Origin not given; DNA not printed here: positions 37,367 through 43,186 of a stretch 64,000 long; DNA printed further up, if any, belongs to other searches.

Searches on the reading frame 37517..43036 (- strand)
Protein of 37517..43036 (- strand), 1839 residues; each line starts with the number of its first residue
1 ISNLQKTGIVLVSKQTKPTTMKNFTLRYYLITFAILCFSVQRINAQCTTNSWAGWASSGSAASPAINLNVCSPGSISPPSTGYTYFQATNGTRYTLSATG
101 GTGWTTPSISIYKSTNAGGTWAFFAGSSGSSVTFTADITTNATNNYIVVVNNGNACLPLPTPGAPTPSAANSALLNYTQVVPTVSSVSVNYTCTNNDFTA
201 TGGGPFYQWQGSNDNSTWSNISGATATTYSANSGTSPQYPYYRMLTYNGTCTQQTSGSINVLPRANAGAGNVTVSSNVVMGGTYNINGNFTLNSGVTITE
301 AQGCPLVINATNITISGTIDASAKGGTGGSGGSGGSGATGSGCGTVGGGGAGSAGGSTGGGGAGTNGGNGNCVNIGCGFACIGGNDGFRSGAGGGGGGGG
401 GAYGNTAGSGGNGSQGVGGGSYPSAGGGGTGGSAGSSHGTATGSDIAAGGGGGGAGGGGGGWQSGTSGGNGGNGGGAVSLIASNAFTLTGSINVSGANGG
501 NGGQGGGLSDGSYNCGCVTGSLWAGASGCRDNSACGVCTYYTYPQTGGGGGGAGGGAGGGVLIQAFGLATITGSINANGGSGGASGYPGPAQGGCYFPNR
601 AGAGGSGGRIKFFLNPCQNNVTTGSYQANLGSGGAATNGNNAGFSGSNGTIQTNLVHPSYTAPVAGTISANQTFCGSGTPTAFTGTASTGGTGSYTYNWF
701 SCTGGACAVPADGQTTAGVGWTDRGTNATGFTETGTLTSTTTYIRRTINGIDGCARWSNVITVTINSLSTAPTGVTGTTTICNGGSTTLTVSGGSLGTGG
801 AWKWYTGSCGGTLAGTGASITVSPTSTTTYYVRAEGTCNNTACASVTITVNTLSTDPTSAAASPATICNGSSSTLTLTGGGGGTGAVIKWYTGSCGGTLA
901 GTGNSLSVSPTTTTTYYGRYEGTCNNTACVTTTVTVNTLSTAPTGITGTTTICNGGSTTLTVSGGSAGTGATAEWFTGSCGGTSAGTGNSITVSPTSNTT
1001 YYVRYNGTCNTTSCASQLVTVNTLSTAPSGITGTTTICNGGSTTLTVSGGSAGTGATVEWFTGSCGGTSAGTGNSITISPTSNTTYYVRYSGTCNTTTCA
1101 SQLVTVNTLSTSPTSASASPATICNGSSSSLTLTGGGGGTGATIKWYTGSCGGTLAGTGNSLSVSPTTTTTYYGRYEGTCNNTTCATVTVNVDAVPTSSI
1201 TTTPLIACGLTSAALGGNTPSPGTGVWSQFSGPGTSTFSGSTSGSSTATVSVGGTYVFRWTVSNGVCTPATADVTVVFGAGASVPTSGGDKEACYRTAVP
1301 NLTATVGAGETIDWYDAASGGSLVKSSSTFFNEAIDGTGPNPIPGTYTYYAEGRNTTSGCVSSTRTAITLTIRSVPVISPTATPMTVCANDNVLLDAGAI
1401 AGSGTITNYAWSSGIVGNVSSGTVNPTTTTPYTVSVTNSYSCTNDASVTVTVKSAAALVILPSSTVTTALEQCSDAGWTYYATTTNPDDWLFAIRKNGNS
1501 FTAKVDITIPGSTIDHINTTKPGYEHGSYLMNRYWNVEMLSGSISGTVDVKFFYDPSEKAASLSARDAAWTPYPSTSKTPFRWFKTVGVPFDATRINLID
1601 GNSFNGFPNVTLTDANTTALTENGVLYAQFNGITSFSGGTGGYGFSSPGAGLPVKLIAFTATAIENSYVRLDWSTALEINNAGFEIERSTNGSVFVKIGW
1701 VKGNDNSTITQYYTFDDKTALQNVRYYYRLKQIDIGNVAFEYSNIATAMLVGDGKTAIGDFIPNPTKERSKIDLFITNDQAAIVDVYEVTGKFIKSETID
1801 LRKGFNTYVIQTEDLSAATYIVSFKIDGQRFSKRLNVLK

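Call 34: search_protein_families(library=pfam, proteins=[window:37517-43036:-], max_evalue=0.001)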
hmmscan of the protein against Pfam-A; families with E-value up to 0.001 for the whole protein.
window:37517-43036:- (1839 aa): 3 families
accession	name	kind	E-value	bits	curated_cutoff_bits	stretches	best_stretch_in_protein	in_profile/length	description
PF19081.6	Ig_7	-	1.1e-59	199.1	27.3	6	771-851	3-83/84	Ig-like domain CHU_C associated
PF18962.6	Por_Secre_tail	-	6.5e-06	26.8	27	1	1763-1835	3-73/75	Secretion system C-terminal sorting domain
PF22352.2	K319L-like_PKD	-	0.00049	20.5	27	1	1227-1276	33-82/84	K319L-like, PKD domain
